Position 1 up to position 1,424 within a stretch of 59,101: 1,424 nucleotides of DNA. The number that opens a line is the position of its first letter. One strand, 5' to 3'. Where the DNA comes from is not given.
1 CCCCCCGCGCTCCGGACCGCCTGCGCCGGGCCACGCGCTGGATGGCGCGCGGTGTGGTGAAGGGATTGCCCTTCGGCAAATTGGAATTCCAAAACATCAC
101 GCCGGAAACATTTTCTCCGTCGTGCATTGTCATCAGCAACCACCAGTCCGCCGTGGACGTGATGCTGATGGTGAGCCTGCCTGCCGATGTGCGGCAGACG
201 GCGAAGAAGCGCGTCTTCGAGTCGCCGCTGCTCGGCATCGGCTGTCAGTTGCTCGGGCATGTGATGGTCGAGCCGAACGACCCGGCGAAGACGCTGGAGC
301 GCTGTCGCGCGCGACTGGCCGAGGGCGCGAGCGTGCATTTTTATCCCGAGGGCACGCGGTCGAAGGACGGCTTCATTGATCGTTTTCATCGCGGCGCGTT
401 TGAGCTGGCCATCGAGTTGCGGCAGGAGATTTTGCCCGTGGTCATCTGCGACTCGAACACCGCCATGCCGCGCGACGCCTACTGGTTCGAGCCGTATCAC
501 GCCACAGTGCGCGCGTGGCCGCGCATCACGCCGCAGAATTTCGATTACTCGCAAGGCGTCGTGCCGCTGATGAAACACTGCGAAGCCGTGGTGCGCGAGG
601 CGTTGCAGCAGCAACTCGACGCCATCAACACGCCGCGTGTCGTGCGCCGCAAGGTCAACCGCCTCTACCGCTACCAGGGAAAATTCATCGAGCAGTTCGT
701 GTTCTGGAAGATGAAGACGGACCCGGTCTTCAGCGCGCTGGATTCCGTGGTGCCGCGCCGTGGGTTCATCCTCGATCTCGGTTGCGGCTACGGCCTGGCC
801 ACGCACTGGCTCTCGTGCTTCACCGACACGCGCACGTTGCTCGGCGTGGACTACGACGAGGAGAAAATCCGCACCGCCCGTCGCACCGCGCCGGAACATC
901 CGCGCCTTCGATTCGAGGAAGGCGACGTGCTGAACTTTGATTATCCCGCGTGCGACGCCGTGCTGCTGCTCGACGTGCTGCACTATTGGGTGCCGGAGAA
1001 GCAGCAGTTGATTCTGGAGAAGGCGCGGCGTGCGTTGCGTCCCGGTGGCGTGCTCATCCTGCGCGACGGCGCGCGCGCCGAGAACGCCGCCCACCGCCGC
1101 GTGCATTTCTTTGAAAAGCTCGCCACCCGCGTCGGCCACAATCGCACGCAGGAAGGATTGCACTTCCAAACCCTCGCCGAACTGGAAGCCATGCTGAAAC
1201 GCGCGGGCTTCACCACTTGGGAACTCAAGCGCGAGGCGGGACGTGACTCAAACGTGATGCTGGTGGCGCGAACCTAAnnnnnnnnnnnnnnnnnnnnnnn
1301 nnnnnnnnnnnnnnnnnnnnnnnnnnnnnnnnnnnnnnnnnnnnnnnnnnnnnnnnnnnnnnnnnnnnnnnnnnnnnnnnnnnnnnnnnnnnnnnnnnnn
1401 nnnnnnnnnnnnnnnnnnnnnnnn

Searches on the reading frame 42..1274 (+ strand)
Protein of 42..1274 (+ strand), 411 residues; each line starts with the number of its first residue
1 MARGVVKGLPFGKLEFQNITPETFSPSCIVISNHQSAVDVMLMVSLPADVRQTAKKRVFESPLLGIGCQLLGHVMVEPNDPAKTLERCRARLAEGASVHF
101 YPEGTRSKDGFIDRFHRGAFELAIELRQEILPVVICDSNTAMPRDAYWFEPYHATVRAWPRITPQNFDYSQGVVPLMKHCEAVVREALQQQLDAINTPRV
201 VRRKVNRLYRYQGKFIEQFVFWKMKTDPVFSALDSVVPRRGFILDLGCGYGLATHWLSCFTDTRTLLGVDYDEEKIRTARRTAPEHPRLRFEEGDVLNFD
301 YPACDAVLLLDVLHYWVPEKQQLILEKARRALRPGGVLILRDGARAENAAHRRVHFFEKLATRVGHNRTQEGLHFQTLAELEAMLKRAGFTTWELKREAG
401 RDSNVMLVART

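Call 19: search_protein_families(library=pfam, proteins=[window:42-1274:+], max_evalue=0.01)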
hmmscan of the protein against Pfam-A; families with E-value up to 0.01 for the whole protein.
window:42-1274:+ (411 aa): 10 families
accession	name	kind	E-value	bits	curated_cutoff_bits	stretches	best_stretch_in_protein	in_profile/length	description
PF01553.26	Acyltransferase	-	2e-22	79.8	23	1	25-135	13-131/132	Acyltransferase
PF13649.12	Methyltransf_25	-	6.6e-17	62.4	27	1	243-336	1-97/97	Methyltransferase domain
PF08241.18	Methyltransf_11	-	3.5e-16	60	21.2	1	244-340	1-95/95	Methyltransferase domain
PF08242.18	Methyltransf_12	-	3.2e-15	57.1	30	1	244-338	1-98/98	Methyltransferase domain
PF00891.24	Methyltransf_2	-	3.9e-12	46.4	22.3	1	224-390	49-209/210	O-methyltransferase domain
PF13847.12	Methyltransf_31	-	4e-11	43.2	27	1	243-348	7-118/145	Methyltransferase domain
PF13489.12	Methyltransf_23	-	4.1e-10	40.1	27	1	239-394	22-163/164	Methyltransferase domain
PF05175.20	MTS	-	3.1e-06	27.4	23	1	225-339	15-137/170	Methyltransferase small domain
PF01739.24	CheR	-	0.00061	19.7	27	1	289-340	120-173/195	CheR methyltransferase, SAM binding domain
PF13578.12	Methyltransf_24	-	0.009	17.3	26.3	0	245-342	2-104/105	Methyltransferase domain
